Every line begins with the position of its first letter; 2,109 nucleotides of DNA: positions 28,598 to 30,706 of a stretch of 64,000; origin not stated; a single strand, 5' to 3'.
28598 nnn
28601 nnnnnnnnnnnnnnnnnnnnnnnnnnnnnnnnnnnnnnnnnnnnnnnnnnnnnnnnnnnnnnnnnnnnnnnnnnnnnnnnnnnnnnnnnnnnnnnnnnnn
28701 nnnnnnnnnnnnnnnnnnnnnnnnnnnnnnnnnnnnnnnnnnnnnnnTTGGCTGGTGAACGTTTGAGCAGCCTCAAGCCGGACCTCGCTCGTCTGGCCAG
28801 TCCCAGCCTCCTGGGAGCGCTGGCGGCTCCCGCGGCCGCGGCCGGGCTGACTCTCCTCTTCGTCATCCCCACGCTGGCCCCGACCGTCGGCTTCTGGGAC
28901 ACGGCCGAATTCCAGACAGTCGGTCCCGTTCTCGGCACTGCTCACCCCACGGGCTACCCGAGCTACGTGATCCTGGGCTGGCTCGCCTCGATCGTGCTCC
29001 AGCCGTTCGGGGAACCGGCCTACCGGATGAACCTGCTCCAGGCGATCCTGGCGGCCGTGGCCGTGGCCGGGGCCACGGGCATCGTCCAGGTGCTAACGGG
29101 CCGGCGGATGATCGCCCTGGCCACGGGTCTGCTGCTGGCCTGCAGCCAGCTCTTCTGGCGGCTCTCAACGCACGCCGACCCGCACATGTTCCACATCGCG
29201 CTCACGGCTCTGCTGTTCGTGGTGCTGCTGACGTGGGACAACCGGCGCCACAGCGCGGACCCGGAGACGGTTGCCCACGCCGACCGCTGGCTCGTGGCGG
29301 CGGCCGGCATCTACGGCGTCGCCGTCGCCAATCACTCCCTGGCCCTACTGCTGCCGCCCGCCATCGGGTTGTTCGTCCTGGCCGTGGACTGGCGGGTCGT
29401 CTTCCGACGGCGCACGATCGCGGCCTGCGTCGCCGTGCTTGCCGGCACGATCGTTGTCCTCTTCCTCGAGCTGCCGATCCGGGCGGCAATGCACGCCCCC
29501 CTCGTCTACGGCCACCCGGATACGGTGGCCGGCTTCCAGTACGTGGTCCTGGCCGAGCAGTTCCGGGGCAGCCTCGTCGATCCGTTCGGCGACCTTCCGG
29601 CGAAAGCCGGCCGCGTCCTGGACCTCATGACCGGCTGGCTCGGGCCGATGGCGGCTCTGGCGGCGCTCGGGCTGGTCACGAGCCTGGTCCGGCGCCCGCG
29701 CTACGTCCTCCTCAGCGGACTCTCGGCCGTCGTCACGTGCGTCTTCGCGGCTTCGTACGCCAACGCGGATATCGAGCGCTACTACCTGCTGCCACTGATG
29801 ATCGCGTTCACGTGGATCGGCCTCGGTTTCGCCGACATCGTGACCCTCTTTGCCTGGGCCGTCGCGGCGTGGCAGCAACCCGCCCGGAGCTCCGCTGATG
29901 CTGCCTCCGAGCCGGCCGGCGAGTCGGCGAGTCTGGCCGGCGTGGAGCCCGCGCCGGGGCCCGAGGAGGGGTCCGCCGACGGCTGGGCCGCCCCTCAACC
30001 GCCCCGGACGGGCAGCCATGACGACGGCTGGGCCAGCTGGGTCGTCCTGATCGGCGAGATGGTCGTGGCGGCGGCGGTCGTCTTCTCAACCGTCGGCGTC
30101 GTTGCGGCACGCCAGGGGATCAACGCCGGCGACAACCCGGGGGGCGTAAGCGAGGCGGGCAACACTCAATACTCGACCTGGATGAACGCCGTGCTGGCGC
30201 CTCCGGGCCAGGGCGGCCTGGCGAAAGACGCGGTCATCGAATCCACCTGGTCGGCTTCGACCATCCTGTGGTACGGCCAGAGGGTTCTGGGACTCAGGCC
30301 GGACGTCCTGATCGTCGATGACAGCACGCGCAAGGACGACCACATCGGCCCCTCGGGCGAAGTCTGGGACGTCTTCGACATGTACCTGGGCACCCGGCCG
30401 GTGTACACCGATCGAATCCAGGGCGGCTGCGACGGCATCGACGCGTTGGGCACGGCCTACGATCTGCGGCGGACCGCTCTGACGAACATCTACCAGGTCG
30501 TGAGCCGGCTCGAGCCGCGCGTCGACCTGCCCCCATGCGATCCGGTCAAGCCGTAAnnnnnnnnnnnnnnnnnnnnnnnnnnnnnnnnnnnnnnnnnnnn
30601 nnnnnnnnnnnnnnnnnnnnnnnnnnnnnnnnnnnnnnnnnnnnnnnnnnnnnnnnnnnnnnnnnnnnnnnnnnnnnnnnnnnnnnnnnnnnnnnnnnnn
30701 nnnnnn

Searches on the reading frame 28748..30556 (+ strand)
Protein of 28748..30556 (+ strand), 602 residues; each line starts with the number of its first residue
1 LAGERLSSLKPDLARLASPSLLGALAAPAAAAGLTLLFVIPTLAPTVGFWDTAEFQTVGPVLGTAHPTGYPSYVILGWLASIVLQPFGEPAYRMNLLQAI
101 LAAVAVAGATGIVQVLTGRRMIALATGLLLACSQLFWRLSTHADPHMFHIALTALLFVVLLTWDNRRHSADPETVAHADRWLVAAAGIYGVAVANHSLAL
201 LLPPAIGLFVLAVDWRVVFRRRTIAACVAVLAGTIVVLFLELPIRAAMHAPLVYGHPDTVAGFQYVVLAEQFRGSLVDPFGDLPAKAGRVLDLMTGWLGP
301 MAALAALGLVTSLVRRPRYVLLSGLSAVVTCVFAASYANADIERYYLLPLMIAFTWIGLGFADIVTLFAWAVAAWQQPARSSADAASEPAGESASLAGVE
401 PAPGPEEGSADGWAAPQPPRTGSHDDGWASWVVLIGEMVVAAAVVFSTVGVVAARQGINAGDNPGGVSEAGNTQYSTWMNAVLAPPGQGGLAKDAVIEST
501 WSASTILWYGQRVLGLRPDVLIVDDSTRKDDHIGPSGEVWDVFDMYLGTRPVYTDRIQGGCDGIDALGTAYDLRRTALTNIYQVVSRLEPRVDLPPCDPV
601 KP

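Call 15: search_protein_families(library=pfam, proteins=[window:28748-30556:+], max_evalue=0.01)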
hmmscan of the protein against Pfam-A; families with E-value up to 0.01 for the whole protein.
window:28748-30556:+ (602 aa): 2 families
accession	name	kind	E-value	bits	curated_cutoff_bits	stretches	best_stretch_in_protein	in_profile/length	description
PF11028.14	TMEM260-like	-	3.6e-24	86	24.2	1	51-215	1-175/179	Protein O-mannosyl-transferase TMEM260-like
PF13231.12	PMT_2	-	1.5e-06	29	26.1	1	76-237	6-155/160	Dolichyl-phosphate-mannose-protein mannosyltransferase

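Call 86: search_protein_families(library=ncbifam, proteins=[window:28748-30556:+], max_evalue=0.001)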
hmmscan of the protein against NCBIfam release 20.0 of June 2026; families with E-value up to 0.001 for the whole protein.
window:28748-30556:+ (602 aa): 0 families
